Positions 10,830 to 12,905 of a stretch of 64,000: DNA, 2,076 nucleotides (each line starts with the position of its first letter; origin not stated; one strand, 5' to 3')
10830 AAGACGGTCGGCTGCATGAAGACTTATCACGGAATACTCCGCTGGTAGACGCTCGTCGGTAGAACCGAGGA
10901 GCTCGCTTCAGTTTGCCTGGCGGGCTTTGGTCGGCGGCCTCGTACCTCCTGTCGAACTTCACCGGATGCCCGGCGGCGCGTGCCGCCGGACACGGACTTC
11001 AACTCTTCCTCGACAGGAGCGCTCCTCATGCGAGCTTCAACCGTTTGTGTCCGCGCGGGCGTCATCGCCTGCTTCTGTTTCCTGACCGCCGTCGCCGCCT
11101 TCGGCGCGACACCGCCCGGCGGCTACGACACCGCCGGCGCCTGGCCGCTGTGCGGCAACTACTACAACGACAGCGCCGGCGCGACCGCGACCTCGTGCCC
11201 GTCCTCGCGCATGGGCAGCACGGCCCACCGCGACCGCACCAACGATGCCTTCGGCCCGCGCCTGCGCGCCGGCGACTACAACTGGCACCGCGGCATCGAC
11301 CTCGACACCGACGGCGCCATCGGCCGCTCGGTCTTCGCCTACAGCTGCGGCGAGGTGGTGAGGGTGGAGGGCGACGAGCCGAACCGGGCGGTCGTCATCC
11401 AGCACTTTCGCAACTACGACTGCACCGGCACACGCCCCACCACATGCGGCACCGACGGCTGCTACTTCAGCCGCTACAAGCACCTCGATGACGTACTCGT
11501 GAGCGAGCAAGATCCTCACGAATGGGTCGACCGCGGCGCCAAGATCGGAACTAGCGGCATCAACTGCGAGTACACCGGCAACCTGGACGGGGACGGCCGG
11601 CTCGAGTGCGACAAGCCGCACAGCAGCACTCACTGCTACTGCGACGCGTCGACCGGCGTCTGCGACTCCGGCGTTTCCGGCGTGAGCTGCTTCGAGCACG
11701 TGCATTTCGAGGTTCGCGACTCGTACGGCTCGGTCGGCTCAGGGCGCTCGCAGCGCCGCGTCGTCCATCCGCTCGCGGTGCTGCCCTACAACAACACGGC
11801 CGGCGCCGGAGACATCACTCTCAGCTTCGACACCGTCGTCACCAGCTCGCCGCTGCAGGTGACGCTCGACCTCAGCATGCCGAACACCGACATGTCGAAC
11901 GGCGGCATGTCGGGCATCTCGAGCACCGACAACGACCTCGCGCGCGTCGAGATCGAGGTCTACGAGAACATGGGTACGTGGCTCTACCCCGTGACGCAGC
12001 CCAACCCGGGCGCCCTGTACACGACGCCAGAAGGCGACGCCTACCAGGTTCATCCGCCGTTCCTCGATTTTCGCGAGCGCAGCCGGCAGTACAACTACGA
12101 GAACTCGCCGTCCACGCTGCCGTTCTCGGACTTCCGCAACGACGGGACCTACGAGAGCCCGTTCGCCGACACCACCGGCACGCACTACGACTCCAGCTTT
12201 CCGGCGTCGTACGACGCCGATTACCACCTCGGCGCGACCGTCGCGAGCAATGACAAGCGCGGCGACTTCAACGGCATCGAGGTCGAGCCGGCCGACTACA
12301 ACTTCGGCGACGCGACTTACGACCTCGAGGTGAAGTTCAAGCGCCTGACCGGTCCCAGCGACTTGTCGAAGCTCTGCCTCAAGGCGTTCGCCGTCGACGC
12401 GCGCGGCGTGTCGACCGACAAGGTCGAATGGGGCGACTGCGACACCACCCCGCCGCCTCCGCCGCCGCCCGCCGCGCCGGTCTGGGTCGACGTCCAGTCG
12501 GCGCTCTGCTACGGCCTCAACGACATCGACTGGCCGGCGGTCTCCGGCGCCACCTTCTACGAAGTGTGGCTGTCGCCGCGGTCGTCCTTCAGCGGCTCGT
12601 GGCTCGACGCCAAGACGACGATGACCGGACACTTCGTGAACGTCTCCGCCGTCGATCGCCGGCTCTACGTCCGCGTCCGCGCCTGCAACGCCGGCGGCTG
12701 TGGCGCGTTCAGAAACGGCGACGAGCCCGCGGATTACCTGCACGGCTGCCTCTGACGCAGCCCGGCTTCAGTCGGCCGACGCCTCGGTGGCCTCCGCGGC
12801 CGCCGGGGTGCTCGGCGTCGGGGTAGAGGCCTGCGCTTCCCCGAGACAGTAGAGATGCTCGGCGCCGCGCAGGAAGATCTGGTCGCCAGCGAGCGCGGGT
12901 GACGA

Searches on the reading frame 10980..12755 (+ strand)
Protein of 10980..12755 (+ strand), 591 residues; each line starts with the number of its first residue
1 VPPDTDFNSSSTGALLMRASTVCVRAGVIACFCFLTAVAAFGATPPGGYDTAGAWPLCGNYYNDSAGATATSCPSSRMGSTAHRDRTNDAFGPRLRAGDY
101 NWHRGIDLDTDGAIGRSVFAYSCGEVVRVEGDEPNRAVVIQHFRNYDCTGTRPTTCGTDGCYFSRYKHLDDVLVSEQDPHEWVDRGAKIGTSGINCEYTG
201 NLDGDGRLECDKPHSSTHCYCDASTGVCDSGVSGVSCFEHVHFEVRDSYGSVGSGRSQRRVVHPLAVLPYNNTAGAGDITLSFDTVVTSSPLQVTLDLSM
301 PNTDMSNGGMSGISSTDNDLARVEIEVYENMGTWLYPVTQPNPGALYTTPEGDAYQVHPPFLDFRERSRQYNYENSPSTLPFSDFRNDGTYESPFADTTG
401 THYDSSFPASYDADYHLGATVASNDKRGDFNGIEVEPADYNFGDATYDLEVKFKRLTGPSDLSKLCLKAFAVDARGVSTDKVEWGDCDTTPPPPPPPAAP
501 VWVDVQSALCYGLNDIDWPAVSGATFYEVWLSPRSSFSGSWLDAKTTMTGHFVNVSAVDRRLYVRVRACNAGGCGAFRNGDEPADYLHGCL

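Call 54: search_protein_families(library=pfam, proteins=[window:10980-12755:+], max_evalue=0.001)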
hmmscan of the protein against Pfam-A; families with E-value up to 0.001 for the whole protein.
window:10980-12755:+ (591 aa): 1 family
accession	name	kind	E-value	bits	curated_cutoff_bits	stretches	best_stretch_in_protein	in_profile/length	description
PF01551.29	Peptidase_M23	-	4.3e-06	27.3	28.7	1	103-195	3-75/96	Peptidase family M23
